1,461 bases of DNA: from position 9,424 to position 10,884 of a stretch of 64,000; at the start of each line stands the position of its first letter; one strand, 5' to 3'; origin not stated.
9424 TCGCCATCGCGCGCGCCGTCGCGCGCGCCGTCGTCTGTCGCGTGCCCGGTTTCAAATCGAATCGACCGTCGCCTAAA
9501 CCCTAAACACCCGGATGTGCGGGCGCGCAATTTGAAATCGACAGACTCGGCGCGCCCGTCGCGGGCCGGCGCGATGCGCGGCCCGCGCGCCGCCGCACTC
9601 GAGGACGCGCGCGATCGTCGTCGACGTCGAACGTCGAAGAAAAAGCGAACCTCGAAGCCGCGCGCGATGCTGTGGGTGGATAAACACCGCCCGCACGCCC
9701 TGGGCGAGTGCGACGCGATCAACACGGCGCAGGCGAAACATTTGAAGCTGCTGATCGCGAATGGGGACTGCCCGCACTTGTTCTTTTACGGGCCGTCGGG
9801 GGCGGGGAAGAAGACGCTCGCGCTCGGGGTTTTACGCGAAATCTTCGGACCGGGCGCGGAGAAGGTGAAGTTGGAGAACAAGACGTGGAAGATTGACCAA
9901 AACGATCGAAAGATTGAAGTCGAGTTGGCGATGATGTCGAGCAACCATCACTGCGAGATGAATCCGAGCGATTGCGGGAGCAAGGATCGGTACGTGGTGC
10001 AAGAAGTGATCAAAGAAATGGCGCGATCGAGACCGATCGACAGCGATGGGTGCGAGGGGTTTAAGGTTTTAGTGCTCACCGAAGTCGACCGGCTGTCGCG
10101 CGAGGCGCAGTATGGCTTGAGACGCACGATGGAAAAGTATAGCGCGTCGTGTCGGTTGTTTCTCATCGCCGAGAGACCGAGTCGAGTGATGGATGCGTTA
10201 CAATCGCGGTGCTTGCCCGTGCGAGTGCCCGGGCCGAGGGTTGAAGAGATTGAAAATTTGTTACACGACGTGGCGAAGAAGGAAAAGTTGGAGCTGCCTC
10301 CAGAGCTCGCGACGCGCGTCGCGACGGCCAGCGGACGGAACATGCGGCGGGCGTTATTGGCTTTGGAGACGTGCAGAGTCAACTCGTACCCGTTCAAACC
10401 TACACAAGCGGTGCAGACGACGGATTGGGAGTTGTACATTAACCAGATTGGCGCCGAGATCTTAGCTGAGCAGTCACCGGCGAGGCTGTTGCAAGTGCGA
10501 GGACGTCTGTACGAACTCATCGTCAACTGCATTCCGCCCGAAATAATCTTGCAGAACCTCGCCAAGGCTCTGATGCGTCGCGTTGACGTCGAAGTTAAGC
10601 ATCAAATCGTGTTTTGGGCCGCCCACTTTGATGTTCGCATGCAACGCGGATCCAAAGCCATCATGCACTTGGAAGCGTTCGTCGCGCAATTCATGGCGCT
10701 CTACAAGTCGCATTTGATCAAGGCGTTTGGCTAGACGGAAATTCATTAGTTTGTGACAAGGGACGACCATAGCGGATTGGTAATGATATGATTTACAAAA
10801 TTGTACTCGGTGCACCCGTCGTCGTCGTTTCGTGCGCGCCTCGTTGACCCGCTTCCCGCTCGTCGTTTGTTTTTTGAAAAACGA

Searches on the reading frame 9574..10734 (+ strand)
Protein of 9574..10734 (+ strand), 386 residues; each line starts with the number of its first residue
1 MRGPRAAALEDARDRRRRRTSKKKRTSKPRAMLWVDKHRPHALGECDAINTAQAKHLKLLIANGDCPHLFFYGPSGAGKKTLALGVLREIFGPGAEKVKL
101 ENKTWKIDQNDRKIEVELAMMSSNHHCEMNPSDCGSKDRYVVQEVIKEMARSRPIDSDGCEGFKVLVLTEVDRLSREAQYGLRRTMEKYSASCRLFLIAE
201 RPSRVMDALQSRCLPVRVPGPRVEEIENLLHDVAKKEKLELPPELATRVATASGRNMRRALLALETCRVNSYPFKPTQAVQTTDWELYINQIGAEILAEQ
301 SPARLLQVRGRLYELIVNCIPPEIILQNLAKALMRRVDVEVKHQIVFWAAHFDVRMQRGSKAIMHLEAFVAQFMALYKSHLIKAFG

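Call 17: search_protein_families(library=pfam, proteins=[window:9574-10734:+], max_evalue=0.001)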
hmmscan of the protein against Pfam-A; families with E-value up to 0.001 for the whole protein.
window:9574-10734:+ (386 aa): 5 families
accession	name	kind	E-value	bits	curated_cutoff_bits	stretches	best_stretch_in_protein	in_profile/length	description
PF22534.1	RFC_C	-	2.8e-27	95.7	27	1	285-374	1-92/93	Replication factor C subunit 3, C-terminal domain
PF21960.2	RCF1-5-like_lid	-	3.2e-12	46.6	27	1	229-268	2-42/43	RCF1/5-like, AAA+ ATPase lid domain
PF13177.12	DNA_pol3_delta2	-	3.4e-08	34.1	27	1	52-218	4-157/161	DNA polymerase III, delta subunit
PF25361.1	AAA_lid_RFC1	-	1.7e-06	27.8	34.9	1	223-278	1-56/59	RFC1-like, AAA+ ATPase lid domain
PF00004.35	AAA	-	0.00033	21.5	21.2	0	70-213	2-123/131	ATPase family associated with various cellular activities (AAA)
